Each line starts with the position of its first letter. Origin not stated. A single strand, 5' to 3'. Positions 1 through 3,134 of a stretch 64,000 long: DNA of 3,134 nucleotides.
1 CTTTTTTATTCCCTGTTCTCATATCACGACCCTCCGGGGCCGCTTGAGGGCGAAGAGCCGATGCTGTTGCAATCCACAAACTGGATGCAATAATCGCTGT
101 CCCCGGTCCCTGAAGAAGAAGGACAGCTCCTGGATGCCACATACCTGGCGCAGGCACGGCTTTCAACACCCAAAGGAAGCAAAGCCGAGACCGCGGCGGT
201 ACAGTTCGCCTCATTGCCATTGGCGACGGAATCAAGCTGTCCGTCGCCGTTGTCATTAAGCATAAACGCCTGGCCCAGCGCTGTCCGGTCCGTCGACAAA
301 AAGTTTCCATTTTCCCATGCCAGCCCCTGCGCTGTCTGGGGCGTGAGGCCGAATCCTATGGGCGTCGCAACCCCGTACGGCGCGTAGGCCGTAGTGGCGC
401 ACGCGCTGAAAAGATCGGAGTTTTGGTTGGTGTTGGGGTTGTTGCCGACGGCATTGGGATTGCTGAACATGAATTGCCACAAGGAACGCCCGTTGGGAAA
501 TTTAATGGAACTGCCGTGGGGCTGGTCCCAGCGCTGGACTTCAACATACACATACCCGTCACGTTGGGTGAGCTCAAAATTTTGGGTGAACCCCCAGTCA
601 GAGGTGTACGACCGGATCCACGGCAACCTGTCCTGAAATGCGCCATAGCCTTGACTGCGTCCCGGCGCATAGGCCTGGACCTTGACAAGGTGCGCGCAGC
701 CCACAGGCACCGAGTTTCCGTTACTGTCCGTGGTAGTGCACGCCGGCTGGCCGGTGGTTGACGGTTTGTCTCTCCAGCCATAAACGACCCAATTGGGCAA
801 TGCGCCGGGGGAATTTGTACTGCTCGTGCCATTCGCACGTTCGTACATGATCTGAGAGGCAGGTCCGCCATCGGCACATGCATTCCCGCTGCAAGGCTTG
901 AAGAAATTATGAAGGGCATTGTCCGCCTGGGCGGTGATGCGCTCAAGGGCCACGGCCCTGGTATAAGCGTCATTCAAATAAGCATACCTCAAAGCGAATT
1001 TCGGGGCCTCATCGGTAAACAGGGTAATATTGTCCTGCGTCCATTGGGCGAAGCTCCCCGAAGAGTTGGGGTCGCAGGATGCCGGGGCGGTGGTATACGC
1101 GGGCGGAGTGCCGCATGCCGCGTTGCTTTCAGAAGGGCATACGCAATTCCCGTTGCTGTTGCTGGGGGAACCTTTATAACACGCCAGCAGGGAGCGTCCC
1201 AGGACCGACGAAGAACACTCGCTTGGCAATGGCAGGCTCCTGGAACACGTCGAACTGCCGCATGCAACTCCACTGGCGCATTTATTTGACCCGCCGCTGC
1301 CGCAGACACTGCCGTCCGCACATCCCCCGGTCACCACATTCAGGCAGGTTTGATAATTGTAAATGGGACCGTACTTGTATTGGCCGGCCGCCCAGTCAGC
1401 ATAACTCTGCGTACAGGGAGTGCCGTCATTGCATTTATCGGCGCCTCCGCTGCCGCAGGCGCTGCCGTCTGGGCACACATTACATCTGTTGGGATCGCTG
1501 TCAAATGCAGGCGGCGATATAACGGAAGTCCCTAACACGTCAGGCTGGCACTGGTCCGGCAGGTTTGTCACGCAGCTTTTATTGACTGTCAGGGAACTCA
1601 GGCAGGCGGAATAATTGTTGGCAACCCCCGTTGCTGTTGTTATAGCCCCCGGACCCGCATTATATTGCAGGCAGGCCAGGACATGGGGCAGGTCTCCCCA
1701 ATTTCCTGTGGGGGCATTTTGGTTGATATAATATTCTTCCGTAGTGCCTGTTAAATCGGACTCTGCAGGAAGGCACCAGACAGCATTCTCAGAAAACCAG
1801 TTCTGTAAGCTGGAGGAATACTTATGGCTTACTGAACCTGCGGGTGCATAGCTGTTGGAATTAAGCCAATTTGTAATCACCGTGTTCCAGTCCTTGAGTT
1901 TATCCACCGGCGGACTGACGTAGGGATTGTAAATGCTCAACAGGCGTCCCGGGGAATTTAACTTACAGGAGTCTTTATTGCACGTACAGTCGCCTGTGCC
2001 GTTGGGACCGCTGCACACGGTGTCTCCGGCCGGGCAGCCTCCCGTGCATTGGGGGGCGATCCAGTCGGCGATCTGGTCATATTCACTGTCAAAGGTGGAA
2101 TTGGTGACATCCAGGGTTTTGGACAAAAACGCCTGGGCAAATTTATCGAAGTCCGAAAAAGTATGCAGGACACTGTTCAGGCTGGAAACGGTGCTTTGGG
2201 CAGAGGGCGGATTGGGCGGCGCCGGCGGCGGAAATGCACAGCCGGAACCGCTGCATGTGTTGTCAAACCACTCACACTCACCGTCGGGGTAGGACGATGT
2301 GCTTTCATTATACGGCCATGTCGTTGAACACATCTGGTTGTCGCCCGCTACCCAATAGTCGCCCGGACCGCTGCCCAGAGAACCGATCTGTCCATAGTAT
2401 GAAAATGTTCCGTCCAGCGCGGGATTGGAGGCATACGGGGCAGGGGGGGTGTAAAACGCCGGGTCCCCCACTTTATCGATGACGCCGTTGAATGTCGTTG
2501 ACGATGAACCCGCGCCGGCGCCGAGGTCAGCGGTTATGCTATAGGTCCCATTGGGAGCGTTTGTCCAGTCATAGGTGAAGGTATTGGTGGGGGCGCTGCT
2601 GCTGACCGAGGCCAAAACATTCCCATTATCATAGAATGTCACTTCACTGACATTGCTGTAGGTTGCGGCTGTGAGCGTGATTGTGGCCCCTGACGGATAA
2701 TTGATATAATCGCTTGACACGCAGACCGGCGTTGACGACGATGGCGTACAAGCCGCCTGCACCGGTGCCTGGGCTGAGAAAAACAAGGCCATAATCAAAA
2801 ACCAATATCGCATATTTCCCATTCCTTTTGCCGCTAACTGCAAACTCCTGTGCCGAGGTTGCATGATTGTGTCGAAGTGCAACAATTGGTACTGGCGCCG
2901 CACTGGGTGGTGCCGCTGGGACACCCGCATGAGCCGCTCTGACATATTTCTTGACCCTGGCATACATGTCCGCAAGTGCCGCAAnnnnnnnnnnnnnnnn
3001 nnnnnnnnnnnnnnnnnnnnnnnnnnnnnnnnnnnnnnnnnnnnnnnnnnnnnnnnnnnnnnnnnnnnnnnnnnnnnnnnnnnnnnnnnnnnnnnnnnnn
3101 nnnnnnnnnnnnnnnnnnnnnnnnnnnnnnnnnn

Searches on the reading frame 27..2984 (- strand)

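Call 46: search_protein_families(library=pfam, proteins=[window:27-2984:-], max_evalue=0.001)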
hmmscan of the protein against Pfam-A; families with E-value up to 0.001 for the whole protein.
window:27-2984:- (986 aa): 1 family
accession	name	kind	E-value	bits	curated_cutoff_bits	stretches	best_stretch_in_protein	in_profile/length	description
PF17957.7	Big_7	-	1.9e-06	28.8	24.1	1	99-152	17-70/70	Bacterial Ig domain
